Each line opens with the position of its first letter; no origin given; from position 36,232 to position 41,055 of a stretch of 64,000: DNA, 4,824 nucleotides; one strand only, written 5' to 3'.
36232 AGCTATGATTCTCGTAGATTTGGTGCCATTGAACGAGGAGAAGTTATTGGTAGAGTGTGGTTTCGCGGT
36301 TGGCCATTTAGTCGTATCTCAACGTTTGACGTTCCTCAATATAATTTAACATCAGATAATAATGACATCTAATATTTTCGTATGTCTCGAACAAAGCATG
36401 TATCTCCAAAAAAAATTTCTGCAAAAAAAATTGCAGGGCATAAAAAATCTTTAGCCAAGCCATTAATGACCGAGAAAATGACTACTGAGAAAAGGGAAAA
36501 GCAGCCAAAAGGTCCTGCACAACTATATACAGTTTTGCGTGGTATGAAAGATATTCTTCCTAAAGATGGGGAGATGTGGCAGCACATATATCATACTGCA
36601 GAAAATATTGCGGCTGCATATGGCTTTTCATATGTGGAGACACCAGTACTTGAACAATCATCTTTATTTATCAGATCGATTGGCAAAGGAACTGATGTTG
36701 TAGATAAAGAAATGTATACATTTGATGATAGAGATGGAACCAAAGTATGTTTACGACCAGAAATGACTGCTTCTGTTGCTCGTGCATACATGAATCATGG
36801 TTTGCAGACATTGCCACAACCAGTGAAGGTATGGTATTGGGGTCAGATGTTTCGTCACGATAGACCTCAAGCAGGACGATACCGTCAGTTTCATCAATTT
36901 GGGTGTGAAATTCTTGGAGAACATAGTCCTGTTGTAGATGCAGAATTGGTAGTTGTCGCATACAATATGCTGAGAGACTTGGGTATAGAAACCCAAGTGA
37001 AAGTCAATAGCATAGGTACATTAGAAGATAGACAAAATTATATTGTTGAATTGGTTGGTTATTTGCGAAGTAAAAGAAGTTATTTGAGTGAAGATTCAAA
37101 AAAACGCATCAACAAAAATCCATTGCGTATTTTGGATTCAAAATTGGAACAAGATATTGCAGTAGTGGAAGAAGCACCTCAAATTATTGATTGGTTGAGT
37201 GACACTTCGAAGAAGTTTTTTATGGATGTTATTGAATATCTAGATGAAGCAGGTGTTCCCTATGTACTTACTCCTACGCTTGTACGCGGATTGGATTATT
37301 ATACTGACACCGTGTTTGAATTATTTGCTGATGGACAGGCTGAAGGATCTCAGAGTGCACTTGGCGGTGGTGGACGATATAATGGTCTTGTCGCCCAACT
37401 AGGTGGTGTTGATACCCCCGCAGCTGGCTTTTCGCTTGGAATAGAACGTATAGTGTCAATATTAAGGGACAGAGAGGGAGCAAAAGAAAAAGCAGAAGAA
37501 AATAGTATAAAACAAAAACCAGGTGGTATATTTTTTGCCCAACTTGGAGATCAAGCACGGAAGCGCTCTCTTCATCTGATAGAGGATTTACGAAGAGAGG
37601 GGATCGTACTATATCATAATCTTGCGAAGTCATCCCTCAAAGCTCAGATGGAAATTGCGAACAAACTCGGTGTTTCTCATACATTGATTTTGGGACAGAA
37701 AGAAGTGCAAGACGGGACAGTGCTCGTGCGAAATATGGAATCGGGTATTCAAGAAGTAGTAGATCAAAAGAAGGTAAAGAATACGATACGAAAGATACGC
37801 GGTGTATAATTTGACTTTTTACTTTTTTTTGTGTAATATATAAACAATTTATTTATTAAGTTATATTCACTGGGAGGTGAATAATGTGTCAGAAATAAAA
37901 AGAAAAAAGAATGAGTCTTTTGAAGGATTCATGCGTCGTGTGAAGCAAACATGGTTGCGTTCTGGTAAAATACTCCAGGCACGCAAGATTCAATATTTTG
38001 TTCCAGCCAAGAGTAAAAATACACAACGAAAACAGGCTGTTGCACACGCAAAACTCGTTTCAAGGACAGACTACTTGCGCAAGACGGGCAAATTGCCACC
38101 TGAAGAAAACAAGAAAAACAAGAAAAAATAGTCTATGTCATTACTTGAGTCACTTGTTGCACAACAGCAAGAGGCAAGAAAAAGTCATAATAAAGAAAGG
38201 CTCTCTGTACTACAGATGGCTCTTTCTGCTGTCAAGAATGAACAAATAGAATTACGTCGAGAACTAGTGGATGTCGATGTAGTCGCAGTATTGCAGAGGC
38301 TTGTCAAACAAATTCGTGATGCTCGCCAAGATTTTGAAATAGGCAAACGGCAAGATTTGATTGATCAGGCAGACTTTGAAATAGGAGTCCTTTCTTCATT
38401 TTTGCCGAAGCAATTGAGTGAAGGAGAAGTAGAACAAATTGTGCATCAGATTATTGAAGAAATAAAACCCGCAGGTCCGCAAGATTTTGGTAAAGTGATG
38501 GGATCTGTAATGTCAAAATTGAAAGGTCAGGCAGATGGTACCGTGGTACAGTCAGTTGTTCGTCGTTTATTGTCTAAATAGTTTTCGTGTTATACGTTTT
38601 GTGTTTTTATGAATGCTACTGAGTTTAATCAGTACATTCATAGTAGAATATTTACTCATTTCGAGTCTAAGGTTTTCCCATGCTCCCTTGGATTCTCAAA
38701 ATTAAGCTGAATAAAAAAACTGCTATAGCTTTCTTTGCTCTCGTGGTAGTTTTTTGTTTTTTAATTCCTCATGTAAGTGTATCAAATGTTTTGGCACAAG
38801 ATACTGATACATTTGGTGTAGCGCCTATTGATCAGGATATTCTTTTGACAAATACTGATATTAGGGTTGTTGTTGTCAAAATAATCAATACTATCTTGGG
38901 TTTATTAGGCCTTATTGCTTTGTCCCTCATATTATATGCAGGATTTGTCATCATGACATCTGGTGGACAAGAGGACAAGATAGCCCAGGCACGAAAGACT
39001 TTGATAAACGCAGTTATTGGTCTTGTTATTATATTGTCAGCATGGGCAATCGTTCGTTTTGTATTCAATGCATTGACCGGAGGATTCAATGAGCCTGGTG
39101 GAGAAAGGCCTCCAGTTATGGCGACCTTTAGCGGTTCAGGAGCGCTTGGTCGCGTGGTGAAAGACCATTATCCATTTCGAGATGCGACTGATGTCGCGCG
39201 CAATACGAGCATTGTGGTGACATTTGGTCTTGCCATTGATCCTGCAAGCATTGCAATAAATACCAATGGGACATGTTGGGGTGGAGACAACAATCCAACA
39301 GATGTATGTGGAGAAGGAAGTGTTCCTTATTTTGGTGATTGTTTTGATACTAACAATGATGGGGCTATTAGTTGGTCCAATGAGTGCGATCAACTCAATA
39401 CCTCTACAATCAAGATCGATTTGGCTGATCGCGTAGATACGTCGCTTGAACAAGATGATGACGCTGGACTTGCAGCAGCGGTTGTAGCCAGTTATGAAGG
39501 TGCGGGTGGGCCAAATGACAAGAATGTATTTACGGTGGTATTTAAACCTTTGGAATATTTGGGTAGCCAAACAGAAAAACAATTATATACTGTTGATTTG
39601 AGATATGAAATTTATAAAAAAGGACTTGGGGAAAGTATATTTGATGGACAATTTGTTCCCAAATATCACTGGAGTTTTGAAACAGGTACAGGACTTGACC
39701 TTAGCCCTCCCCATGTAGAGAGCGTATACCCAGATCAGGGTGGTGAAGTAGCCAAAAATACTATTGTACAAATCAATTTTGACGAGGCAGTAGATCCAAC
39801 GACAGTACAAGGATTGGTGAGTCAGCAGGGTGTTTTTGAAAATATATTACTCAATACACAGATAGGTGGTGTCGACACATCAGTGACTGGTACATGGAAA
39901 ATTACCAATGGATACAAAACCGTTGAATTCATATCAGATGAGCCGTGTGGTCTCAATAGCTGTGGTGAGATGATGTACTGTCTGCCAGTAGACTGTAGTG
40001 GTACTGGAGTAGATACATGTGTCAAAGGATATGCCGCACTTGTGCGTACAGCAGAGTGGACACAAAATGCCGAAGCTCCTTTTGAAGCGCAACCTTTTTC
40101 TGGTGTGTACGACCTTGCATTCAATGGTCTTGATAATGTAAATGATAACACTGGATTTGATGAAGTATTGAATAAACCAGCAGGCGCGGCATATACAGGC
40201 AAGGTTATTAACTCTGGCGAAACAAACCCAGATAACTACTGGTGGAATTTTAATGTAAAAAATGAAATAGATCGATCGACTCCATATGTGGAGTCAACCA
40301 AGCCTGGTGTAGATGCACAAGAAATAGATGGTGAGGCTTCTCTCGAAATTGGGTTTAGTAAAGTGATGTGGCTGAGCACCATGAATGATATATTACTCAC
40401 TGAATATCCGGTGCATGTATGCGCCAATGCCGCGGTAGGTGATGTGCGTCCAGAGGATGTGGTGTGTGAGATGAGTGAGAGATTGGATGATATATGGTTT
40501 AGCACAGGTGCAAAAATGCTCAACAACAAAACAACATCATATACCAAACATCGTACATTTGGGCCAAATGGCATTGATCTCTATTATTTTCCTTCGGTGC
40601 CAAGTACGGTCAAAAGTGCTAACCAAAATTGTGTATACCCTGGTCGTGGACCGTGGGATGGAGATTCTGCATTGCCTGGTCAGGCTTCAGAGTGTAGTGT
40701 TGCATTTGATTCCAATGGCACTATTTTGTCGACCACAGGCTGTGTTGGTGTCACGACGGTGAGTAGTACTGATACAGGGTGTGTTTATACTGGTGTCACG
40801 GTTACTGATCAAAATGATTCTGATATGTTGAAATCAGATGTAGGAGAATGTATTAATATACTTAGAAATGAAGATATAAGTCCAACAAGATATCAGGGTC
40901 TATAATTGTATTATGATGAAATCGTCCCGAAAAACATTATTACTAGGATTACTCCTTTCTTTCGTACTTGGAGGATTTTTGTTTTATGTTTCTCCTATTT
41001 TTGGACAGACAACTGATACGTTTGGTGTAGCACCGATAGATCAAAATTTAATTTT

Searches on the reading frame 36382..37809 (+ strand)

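Call 7: search_protein_families(library=pfam, proteins=[window:36382-37809:+], max_evalue=0.01)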
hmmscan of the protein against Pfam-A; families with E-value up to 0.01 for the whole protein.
window:36382-37809:+ (475 aa): 4 families
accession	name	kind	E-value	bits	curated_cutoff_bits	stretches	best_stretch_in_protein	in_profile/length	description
PF13393.11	tRNA-synt_His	-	6.2e-44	150.9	25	1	54-357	1-308/308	Histidyl-tRNA synthetase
PF00587.30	tRNA-synt_2b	-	4.7e-15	56.5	29.3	1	112-326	1-132/179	tRNA synthetase class II core domain (G, H, P, S and T)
PF03129.25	HGTP_anticodon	-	1.1e-10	41.9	21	1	391-471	13-93/94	Anticodon binding domain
PF01409.25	tRNA-synt_2d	-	9.8e-07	28.9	19.8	1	72-209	25-163/246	tRNA synthetases class II core domain (F)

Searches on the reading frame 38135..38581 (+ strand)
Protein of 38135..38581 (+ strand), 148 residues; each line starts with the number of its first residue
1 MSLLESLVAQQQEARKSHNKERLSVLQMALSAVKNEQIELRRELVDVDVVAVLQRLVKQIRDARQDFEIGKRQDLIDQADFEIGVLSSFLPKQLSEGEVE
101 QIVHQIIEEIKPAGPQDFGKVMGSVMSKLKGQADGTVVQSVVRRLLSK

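Call 7: search_protein_families(library=pfam, proteins=[window:38135-38581:+], max_evalue=0.01)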
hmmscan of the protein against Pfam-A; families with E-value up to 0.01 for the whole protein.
window:38135-38581:+ (148 aa): 3 families
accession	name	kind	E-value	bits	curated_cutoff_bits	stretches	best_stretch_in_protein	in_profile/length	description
PF09424.15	YqeY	-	2.3e-41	141.7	27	1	6-146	3-143/143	Yqey-like protein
PF02637.23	GatB_Yqey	-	4.9e-06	26.9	27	1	93-146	87-148/148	GatB domain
PF11829.13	DUF3349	-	0.0016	19.6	28.3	0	86-145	26-85/94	Protein of unknown function (DUF3349)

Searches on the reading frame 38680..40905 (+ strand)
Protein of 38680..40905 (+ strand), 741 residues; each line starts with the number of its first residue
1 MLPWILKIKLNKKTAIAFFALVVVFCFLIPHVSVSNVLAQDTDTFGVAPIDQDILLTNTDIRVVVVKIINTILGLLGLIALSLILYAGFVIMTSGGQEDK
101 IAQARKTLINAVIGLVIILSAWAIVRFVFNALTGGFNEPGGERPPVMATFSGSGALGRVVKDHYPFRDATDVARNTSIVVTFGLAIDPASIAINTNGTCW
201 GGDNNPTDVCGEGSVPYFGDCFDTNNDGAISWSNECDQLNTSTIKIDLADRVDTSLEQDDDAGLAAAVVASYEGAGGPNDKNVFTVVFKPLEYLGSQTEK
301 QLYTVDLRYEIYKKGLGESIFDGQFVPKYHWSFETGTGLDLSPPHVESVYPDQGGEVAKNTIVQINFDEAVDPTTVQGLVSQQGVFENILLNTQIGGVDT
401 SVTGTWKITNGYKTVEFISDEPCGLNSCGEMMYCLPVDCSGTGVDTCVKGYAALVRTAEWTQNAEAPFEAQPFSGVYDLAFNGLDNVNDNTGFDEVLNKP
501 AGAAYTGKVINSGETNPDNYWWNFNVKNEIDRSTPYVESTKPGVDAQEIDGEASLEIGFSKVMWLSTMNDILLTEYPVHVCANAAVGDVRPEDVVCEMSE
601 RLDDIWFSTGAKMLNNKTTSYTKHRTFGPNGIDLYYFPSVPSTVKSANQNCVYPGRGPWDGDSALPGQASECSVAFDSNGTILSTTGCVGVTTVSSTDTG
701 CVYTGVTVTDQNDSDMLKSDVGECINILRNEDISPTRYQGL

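Call 7: search_protein_families(library=pfam, proteins=[window:38680-40905:+], max_evalue=0.01)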
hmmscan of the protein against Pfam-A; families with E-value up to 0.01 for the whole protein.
window:38680-40905:+ (741 aa): 3 families
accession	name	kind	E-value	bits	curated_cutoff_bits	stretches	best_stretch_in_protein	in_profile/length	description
PF13205.12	Big_5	-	2.9e-13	50.9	23.6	1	342-382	3-44/105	Bacterial Ig-like domain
PF18895.5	T4SS_pilin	-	2.4e-10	40.8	26.6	1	66-128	10-71/71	Type IV secretion system pilin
PF04956.18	TrbC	-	0.0063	17.1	27.9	0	18-127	9-97/98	TrbC/VIRB2 pilin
